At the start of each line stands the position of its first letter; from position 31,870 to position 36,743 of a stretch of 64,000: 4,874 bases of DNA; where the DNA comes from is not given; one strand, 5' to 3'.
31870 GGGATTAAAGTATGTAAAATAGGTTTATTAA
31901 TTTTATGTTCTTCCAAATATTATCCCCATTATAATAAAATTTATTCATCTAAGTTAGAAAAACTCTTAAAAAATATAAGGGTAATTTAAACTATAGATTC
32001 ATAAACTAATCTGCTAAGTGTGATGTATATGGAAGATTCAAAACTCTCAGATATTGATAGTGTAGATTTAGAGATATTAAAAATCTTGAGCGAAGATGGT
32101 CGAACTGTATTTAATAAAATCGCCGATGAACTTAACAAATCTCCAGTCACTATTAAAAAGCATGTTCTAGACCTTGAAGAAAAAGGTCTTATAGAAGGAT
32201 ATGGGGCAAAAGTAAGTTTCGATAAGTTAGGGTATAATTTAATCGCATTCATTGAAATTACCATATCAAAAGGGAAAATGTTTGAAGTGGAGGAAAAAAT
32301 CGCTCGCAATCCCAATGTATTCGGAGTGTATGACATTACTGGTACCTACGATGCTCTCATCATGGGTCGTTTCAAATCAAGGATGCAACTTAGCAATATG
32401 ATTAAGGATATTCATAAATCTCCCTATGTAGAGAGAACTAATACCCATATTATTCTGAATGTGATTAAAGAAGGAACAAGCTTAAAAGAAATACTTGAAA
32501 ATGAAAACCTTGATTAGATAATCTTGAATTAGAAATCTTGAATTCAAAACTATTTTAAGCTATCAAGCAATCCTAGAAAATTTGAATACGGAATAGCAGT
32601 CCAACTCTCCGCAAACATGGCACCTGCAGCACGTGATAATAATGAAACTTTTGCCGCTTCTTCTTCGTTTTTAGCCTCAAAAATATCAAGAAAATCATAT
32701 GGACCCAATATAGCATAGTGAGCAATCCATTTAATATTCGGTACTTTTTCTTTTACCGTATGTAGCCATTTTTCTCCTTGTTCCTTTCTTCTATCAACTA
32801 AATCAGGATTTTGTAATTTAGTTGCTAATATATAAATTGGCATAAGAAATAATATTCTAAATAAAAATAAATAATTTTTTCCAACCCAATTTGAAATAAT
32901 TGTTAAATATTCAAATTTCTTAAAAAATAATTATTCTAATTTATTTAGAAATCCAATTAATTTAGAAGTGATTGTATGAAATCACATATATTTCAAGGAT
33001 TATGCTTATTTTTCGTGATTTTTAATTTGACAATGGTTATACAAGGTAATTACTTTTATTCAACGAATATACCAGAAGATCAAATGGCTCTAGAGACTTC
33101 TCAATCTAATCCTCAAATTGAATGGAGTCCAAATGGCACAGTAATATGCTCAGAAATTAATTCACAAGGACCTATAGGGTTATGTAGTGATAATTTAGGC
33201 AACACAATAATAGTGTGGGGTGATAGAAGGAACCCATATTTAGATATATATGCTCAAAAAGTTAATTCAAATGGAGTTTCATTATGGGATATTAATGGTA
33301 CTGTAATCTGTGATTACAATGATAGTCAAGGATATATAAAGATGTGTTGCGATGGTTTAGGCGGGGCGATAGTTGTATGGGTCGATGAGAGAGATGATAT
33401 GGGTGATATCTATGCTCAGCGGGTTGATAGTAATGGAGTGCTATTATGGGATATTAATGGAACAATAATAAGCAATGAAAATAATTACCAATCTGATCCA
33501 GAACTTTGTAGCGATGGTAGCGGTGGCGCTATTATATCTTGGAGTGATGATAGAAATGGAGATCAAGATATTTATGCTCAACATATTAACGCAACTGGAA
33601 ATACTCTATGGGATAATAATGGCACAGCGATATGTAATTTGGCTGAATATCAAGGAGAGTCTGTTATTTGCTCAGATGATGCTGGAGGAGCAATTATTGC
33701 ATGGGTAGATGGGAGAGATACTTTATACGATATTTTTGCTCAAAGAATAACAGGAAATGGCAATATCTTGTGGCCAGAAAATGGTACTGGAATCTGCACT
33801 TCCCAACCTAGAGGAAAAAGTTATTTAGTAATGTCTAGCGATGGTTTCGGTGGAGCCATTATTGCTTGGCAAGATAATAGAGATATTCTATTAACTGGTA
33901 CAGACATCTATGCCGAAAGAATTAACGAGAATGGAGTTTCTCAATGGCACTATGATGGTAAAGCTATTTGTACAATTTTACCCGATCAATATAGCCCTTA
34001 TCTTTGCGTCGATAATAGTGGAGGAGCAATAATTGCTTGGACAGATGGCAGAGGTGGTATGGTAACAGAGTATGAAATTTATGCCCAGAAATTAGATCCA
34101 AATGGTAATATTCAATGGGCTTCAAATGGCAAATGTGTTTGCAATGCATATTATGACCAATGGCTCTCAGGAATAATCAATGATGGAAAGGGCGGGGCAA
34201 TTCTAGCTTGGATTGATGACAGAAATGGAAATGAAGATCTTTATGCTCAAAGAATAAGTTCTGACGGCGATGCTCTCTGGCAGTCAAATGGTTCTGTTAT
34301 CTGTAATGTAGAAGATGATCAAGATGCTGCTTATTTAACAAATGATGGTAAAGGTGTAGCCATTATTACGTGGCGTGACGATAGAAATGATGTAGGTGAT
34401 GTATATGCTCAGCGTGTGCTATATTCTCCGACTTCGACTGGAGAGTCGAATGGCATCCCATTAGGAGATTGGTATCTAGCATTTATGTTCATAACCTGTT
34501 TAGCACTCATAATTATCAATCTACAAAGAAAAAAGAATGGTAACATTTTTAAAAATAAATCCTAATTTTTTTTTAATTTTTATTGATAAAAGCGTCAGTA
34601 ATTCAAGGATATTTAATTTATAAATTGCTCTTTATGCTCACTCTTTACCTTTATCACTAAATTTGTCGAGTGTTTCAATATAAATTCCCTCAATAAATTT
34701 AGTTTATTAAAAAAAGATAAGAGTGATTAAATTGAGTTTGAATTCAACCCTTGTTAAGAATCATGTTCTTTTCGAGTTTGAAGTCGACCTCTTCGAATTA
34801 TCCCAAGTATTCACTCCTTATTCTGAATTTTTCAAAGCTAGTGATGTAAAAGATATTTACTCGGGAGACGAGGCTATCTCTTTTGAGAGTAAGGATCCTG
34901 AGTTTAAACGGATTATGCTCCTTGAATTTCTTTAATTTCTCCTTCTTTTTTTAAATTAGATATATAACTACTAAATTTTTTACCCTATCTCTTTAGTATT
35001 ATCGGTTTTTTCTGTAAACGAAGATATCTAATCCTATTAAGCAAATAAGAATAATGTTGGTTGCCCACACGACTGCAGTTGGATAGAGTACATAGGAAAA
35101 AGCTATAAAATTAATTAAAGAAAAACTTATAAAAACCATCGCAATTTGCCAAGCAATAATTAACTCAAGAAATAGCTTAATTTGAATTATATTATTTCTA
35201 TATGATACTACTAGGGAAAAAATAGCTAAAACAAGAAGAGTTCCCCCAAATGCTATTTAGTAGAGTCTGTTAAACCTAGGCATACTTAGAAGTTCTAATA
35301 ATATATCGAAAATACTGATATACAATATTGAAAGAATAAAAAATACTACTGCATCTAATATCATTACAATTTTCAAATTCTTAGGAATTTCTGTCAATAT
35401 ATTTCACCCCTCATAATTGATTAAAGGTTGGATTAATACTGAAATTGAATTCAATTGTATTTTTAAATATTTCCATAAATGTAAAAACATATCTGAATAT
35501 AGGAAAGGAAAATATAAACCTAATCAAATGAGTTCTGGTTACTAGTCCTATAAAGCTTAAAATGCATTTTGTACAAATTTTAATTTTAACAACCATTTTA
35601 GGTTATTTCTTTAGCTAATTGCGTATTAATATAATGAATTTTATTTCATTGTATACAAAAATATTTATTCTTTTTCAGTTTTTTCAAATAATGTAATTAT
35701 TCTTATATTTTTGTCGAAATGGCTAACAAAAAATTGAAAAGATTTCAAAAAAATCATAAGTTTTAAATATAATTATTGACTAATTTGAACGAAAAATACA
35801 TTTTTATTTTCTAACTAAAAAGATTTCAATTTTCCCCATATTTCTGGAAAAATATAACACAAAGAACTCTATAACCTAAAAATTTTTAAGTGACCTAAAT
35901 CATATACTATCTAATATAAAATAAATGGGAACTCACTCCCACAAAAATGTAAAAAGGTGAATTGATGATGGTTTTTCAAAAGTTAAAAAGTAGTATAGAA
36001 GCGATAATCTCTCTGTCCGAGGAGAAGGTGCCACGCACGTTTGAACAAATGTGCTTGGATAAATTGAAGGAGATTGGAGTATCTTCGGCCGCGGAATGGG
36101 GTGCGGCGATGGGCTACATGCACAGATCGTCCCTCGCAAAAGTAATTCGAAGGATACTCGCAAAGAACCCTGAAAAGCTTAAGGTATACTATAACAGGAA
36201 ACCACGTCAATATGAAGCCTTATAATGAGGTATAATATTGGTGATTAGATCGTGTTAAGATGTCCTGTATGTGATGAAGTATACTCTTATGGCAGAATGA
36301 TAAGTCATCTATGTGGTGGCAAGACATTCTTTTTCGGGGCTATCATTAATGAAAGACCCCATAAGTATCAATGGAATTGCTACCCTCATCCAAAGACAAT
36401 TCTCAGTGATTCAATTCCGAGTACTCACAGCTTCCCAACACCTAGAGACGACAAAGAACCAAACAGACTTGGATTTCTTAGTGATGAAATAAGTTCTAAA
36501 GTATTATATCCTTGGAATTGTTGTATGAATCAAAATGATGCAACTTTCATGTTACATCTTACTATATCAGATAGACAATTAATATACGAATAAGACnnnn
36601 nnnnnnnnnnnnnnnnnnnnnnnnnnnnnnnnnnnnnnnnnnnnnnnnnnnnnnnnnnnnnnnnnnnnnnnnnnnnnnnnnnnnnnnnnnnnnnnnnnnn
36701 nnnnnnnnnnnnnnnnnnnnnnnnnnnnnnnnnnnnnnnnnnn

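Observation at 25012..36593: Paralogous 'YxWNC…LxYE' Cys proteins sit immediately upstream of both glnA and glutamate synthase: candidate undescribed nitrogen-control system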

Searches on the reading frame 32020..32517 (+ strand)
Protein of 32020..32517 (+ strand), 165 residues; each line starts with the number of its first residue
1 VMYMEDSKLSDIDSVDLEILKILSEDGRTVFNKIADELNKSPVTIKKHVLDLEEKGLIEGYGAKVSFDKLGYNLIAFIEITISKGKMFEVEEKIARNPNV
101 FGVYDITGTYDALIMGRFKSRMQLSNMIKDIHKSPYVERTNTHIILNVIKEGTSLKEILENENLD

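Call 47: search_protein_families(library=pfam, proteins=[window:32020-32517:+], max_evalue=0.01)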
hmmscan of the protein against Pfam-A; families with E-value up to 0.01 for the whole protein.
window:32020-32517:+ (165 aa): 7 families
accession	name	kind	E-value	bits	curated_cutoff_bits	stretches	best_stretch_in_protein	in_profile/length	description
PF01037.27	AsnC_trans_reg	-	3.5e-13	49.7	25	1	78-147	1-72/73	Lrp/AsnC ligand binding domain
PF13412.12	HTH_24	-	2.1e-10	40.4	21.9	1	13-59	2-48/48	Winged helix-turn-helix DNA-binding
PF13404.12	HTH_AsnC-type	-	1.1e-06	28.8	27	1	12-47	1-36/42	AsnC-type helix-turn-helix domain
PF01022.26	HTH_5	-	2.2e-05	24.7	22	1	17-59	5-46/47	Bacterial regulatory protein, arsR family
PF08279.18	HTH_11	-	0.00082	19.6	25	1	18-58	4-46/55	HTH domain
PF22482.2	AsnC_trans_reg_3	-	0.0025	18.3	24.4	1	89-152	26-89/95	PF0864 C-terminal dimeric alpha+beta barrel domain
PF01047.28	MarR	-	0.005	17.1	24.6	0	16-59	5-48/59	MarR family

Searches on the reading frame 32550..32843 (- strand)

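Call 47: search_protein_families(library=pfam, proteins=[window:32550-32843:-], max_evalue=0.01)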
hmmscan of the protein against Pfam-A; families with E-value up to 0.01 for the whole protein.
window:32550-32843:- (97 aa): 1 family
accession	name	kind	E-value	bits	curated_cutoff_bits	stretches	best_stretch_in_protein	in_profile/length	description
PF08734.17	GYD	-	3.6e-14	53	31.4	1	17-89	16-87/91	GYD domain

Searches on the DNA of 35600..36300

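Call 70: search_rna_families(source=window, start=35600, end=36300, threshold=evalue, max_evalue=1)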
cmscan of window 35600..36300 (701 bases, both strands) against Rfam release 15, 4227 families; matches with E-value up to 1: 0.
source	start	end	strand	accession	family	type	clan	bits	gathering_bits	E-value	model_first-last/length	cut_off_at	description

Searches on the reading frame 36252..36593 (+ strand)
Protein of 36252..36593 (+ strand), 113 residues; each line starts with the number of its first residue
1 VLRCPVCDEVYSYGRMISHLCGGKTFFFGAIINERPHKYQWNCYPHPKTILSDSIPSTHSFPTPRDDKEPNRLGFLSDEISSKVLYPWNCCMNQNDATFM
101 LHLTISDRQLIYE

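Call 4: search_protein_families(library=pfam, proteins=[window:36252-36593:+], max_evalue=1)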
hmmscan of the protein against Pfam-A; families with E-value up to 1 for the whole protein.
window:36252-36593:+ (113 aa): 0 families

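Call 8: find_homologous_proteins(query=window:36252-36593:+, max_evalue=0.01)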
Query window:36252-36593:+ (113 aa): 5 proteins with E <= 0.01 among 6 candidates. Only proteins of 62 to 198 residues were searched: fused or split forms outside these lengths cannot appear, so this answer is no evidence that the protein stands alone or is whole; lengths 'longer' or 'shorter' looks for them.
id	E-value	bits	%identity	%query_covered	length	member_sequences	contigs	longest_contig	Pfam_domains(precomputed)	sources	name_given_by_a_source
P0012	4.3e-58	212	79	100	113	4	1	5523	-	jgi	jgi:hypothetical protein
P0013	4.2e-53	196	87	87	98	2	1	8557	-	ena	-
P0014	6.5e-48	180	80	87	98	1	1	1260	-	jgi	jgi:hypothetical protein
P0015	2.4e-32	129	54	99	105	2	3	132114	-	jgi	jgi:hypothetical protein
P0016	9.4e-30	121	51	99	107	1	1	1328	-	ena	-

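Call 15: find_encoding_contigs(protein=P0015, flank=6000, max_places=3)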
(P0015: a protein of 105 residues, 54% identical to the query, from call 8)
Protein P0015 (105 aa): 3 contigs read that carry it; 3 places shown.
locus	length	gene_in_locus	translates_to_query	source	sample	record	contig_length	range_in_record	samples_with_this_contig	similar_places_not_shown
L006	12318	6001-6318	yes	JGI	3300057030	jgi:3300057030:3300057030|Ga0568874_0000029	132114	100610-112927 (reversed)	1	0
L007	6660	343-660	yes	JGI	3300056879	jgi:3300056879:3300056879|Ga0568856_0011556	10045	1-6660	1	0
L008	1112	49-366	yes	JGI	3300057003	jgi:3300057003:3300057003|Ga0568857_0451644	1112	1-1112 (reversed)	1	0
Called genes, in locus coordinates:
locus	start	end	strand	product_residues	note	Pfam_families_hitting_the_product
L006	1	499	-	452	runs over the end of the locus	PF03951:Gln-synt_N, PF00120:Gln-synt_C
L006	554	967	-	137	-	-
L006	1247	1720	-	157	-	PF13669:Glyoxalase_4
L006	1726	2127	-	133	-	-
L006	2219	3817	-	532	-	PF02838:Glyco_hydro_20b, PF00728:Glyco_hydro_20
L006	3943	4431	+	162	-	PF13404:HTH_AsnC-type (weak), PF13412:HTH_24, PF22482:AsnC_trans_reg_3 (faint), PF01037:AsnC_trans_reg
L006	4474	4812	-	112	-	PF08734:GYD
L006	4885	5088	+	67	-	-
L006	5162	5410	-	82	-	-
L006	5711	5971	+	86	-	-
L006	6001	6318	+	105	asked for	-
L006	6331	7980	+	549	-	PF01645:Glu_synthase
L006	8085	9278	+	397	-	PF00310:GATase_2, PF13522:GATase_6 (weak), PF13537:GATase_7 (faint)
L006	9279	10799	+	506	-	PF12838:Fer4_7 (faint), PF13237:Fer4_10 (weak), PF14697:Fer4_21 (weak), PF01645:Glu_synthase, PF04898:Glu_syn_central (faint), PF01070:FMN_dh (faint), PF00478:IMPDH (weak)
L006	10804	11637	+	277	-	PF01493:GXGXG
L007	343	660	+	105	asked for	-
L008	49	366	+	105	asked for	-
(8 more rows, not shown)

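Call 20: search_protein_families(library=ncbifam, proteins=[window:36252-36593:+], max_evalue=0.1)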
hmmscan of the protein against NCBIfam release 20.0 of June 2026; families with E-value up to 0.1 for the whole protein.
window:36252-36593:+ (113 aa): 0 families

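Call 27: predict_structure(alignment_id=A3)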
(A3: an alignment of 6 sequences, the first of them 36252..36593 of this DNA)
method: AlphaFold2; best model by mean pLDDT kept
length: 113 residues; sequences in the alignment: 6
mean_pLDDT: 42.6   pTM: 0.31
mean pLDDT of the five models: 42.6, 38.1, 37.6, 35.2, 31.7
residues with pLDDT >= 90: 0; 70-90: 0; 50-70: 29; < 50: 84
segments of 3 or more residues with pLDDT < 50: 1-12, 21-40, 46-85, 95-98, 105-110
pLDDT, mean of each block of 10 residues (from residue 1): 31 50 36 39 49 38 36 36 50 50 50 53
secondary structure, 60 per line:
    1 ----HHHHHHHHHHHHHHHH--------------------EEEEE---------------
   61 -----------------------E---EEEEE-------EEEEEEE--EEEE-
elements in order: H5-20 E41-45 E88-92 E100-106 E109-112
